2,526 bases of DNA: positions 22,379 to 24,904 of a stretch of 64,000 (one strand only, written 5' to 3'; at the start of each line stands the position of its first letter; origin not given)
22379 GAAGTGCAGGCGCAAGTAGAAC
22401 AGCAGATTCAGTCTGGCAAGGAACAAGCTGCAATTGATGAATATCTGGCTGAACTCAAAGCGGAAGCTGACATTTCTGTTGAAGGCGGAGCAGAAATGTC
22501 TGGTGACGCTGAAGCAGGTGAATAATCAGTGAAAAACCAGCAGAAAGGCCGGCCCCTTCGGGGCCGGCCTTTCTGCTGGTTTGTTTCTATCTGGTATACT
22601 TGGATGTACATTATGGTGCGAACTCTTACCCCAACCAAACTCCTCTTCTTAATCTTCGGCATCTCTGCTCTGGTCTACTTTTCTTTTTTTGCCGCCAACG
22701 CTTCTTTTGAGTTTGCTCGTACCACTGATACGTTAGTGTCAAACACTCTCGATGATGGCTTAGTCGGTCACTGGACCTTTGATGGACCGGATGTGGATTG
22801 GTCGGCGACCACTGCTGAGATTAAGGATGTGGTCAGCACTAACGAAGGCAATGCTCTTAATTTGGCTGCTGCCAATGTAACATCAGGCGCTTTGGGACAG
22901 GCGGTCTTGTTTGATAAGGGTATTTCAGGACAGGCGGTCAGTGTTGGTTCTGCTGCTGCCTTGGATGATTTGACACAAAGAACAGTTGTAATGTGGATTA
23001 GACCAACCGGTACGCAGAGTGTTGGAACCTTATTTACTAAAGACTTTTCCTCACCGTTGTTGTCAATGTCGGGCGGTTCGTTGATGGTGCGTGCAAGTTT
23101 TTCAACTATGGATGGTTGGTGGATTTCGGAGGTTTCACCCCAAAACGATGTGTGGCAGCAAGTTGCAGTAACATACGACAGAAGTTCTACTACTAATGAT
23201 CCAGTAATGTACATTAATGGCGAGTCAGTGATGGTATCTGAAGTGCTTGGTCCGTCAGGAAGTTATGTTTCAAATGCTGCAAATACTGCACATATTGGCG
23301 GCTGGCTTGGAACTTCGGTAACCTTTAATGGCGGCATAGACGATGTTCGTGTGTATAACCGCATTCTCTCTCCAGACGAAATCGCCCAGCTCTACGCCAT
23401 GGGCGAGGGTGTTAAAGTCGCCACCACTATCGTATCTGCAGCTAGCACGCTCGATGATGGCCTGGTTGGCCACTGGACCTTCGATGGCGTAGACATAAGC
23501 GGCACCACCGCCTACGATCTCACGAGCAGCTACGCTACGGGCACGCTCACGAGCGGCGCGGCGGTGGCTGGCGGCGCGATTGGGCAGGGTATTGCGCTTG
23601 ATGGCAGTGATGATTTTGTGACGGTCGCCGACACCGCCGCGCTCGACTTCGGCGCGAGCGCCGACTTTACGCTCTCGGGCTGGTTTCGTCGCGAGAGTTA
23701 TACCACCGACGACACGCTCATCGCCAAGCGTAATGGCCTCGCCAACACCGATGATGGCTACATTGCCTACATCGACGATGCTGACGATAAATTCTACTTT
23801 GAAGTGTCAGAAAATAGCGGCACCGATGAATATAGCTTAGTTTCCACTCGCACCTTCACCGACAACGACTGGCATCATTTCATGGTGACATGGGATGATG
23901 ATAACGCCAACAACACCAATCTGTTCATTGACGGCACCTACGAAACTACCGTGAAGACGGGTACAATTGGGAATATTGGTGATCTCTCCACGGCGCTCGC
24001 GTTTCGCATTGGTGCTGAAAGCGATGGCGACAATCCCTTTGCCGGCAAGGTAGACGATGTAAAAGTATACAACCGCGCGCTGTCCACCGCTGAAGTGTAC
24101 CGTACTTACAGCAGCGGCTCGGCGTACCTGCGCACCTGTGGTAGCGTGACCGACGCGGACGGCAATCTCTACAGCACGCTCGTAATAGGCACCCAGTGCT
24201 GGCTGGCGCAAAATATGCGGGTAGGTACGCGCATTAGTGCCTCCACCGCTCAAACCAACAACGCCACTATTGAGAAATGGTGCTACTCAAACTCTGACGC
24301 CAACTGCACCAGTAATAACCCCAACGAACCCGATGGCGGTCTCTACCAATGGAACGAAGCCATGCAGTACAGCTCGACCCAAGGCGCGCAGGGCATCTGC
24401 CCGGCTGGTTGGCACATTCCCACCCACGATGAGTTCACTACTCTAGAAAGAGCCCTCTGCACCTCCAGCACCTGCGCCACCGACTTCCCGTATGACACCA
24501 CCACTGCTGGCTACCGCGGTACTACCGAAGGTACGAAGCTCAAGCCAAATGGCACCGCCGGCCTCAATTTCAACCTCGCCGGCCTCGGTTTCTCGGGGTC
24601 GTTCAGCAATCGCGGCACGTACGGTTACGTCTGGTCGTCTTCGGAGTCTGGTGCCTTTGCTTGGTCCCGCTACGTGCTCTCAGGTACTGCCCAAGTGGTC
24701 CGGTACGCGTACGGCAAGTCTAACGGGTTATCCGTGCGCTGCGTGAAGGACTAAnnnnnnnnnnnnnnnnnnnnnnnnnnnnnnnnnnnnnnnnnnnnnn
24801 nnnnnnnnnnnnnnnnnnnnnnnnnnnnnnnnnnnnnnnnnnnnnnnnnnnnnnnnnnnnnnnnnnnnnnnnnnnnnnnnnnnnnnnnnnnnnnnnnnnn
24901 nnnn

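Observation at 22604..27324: Complete diversity-generating retroelement with a FISUMP/DUF1566-like lectin-fold target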

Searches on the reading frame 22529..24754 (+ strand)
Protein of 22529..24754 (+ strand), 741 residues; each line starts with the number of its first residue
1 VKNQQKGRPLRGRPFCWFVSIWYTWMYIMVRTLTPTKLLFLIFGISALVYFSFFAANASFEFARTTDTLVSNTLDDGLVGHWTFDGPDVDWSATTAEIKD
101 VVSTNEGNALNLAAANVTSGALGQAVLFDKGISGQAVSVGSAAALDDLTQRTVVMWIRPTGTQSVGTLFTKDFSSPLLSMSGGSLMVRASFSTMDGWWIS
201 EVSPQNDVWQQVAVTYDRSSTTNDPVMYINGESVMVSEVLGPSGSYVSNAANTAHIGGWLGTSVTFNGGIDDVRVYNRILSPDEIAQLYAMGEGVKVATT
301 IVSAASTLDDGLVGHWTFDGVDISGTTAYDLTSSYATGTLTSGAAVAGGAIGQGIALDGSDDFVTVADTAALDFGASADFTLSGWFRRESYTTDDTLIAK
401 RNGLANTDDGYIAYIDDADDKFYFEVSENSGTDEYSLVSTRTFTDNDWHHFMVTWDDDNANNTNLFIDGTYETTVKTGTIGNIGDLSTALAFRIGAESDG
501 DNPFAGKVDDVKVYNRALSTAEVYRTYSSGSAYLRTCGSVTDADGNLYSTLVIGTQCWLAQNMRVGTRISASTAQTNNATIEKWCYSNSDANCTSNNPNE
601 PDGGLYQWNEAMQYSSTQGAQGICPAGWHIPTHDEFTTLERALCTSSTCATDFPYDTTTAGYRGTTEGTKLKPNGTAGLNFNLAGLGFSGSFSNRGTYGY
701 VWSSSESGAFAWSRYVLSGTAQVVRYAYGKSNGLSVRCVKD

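Call 4: search_protein_families(library=pfam, proteins=[window:22529-24754:+], max_evalue=0.01)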
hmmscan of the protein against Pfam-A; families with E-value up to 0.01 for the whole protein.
window:22529-24754:+ (741 aa): 7 families
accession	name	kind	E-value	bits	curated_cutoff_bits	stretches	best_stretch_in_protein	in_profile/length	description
PF13385.13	Laminin_G_3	-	4.6e-41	140.9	27.6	2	358-523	1-150/151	Concanavalin A-like lectin/glucanases superfamily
PF09603.15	Fib_succ_major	-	2.9e-28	99.8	33.9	1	553-740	3-187/187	Fibrobacter succinogenes major domain (Fib_succ_major)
PF07953.20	Toxin_R_bind_N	-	2.1e-08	34.6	23.8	1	350-518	25-191/191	Clostridium neurotoxin, N-terminal receptor binding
PF00354.24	Pentaxin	-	2.5e-06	27.8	25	0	201-293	77-171/194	Pentaxin family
PF02973.23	Sialidase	-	5.9e-06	26.4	26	0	224-286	118-182/189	Sialidase, N-terminal domain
PF07603.17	Lcl_C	-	1.8e-05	25.4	34.9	1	595-740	17-117/117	Lcl C-terminal domain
PF02210.31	Laminin_G_2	-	3.2e-05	24.8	22.9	0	427-483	33-87/126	Laminin G domain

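Call 7: search_protein_families(library=ncbifam, proteins=[window:22529-24754:+], max_evalue=0.01)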
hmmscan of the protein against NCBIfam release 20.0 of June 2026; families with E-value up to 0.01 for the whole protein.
window:22529-24754:+ (741 aa): 2 families
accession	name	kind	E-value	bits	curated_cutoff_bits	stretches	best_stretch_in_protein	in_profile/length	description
TIGR02145.1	Fib_succ_major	domain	5.5e-27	95.6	41.65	1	544-741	7-176/176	FISUMP domain-containing protein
NF052521.1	TafC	equivalog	2.5e-22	79.5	410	2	307-529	143-362/373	TafC family fimbrial protein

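Call 9: search_solved_structures(query=window:22529-24754:+, max_evalue=0.01, show_alignments=2)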
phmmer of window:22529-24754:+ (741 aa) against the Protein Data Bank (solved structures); distinct sequences matched with E-value up to 0.01: 1.
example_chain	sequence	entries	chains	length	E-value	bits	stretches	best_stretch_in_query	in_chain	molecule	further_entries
4qvs_A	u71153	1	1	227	5.4e-08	34.7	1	315-526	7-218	S-layer domain-containing protein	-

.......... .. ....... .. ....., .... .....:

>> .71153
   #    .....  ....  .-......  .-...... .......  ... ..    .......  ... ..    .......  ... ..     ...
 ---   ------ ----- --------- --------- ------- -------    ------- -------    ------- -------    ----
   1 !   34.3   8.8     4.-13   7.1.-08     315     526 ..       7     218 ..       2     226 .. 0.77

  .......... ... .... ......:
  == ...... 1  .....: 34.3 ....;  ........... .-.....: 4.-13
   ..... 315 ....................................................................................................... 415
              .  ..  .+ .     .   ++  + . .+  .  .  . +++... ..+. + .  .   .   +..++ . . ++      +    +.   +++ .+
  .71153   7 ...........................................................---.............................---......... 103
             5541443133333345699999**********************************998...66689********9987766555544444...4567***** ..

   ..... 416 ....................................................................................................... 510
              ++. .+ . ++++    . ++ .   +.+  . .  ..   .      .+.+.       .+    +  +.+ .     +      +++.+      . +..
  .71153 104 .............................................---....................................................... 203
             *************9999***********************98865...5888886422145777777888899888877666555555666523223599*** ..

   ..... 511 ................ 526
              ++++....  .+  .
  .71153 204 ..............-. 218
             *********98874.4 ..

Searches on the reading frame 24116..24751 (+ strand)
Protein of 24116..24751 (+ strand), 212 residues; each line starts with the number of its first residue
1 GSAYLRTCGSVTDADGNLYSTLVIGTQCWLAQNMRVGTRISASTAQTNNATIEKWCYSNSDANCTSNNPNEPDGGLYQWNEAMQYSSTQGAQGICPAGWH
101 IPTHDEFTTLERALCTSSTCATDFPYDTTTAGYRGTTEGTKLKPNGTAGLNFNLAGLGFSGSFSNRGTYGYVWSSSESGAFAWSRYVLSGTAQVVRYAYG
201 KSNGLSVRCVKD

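Call 27: find_homologous_proteins(query=window:24116-24751:+, max_evalue=0.00001)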
Query window:24116-24751:+ (212 aa): 1024 proteins with E <= 0.00001 among 1173 candidates; the best 120 are listed.
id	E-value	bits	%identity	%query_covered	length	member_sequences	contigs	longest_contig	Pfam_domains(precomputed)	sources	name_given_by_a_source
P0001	1.9e-100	353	76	97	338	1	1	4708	PF09603.16,PF13385.14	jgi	jgi:uncharacterized protein (TIGR02145 family)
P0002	9.6e-96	338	72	97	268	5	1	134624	PF09603.16,PF26707.1,PF07603.18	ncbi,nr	ncbi:hypothetical protein H6787_02255 [Candidatus Nomurabacteria bacterium]|nr:hypothetical protein 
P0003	4.9e-91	322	68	97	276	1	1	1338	PF09603.16,PF26707.1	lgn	-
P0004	2.1e-89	317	67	97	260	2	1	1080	PF09603.16,PF13385.14,PF26707.1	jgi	jgi:uncharacterized protein (TIGR02145 family)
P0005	1.8e-85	304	72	86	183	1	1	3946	PF09603.16,PF26707.1,PF07603.18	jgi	jgi:uncharacterized protein (TIGR02145 family)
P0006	1.2e-84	301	69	92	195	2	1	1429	PF09603.16,PF26707.1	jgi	jgi:uncharacterized protein (TIGR02145 family)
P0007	1.7e-82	294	62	97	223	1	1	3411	PF09603.16,PF26707.1,PF07603.18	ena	-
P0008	2.7e-81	290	63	100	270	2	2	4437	PF09603.16,PF26707.1,PF07603.18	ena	-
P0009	6.5e-80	286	63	96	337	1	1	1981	PF09603.16,PF13385.14,PF07603.18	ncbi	-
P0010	3.8e-79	283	61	100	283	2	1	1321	PF09603.16,PF13385.14,PF26707.1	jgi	jgi:uncharacterized protein (TIGR02145 family)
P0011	5.4e-79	283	60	97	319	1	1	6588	PF09603.16,PF01471.24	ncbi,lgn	-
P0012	1.2e-78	282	63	96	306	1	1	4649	PF09603.16,PF13385.14,PF26707.1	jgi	jgi:uncharacterized protein (TIGR02145 family)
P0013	2.6e-78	281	67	86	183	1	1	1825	PF09603.16,PF26707.1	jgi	jgi:uncharacterized protein (TIGR02145 family)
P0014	3.1e-76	274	59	97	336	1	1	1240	PF09603.16,PF01471.24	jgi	jgi:uncharacterized protein (TIGR02145 family)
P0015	1.6e-70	255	61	97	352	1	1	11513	PF09603.16,PF26707.1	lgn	-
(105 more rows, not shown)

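Call 39: predict_structure(alignment_id=A3)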
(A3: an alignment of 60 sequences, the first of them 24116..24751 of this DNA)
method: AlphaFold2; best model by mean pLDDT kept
length: 212 residues; sequences in the alignment: 60
mean_pLDDT: 95.6   pTM: 0.91
mean pLDDT of the five models: 95.6, 95.5, 94.8, 94.8, 93.9
residues with pLDDT >= 90: 199; 70-90: 9; 50-70: 2; < 50: 2
segments of 3 or more residues with pLDDT < 50: none
pLDDT, mean of each block of 10 residues (from residue 1): 74 97 96 97 97 98 89 95 98 98 98 97 97 98 94 95 96 98 98 98 98 95
secondary structure, 60 per line:
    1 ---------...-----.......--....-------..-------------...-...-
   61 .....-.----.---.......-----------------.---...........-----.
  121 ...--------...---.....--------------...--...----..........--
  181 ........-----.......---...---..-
elements in order: E10-12 E18-24 E27-30 E53-55 H61-65 E76-78 H79-82 H104-114 H120-123 E132-134 H138-142 E157-159 E162-164 E169-178 E181-188 E194-200 E204-206

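Call 43: fold_search(model_id=the predicted structure, library=pdb)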
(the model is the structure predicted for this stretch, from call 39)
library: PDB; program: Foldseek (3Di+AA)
matches with E <= 10: 272; with E <= 0.001: 0
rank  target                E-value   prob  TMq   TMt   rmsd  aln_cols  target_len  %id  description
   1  4eps                  7.3e-01  0.28  0.16  0.07   2.1        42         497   24  Crystal structure of a fimbrial protein (BACOVA_04982) from Bacteroides ovatus ATCC 8483 at 1.85 A resolution (released 2012-06-13)
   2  7p2w                  9.3e-01  0.04  0.15  0.15  11.9        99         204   10  E.coli GyrB24 with inhibitor LMD92 (EBL2682) (released 2022-07-20)
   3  3gpr_B                1.0e+00  0.13  0.12  0.19   2.4        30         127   10  Crystal structure of rhodocetin (released 2009-12-15)
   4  7qaj_H                1.3e+00  0.14  0.13  0.22   1.6        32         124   12  ZK002 with Anti-angiogenic and Anti-inflamamtory Properties (released 2023-06-14)
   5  7qaj_F                1.4e+00  0.14  0.13  0.22   1.6        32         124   12  ZK002 with Anti-angiogenic and Anti-inflamamtory Properties (released 2023-06-14)
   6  1sb2_B                1.4e+00  0.11  0.12  0.19   2.5        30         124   10  High resolution Structure determination of rhodocetin (released 2005-02-01)
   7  6m1j_B                1.4e+00  0.04  0.15  0.16   6.3        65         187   12  The DNA Gyrase B ATP binding domain of PSEUDOMONAS AERUGINOSA in complex with compound 12x (released 2020-09-02)
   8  7ptf_A                1.4e+00  0.02  0.14  0.14   9.4        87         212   13  Pseudomonas aeruginosa DNA gyrase B 24kDa ATPase subdomain complexed with novobiocin (released 2022-10-05)
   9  1kzn                  1.5e+00  0.04  0.15  0.16   7.2        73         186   11  Crystal Structure of E. coli 24kDa Domain in Complex with Clorobiocin (released 2002-06-19)
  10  7c7o                  1.5e+00  0.03  0.15  0.16   7.2        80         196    9  Crystal structure of E.coli DNA gyrase B in complex with 6-fluoro-8-(methylamino)-2-oxo-1,2-dihydroquinoline derivative (released 2020-10-14)
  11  8bn6                  1.5e+00  0.03  0.13  0.13   6.6        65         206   15  Pseudomonas aeruginosa DNA gyrase B 24kDa ATPase subdomain complexed with EBL3021 (released 2023-03-29)
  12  7e5t_D                1.5e+00  0.01  0.07  0.05  11.0        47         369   17  Crystal structure of Fsa2 (released 2021-06-30)
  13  5z9m_B                1.7e+00  0.04  0.15  0.16   6.9        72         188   11  Bacterial GyrB ATPase domain in complex with a chemical fragment (released 2018-12-12)
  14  7qaj_B                1.9e+00  0.06  0.12  0.19   3.1        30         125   13  ZK002 with Anti-angiogenic and Anti-inflamamtory Properties (released 2023-06-14)
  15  6f96                  1.9e+00  0.03  0.15  0.17   7.1        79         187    9  Crystal Structure of E. coli GyraseB 24kDa in complex with 6-[(ethylcarbamoyl)amino]-4-[(4-methoxyphenyl)amino]-N-(pyrid (released 2019-01-30)
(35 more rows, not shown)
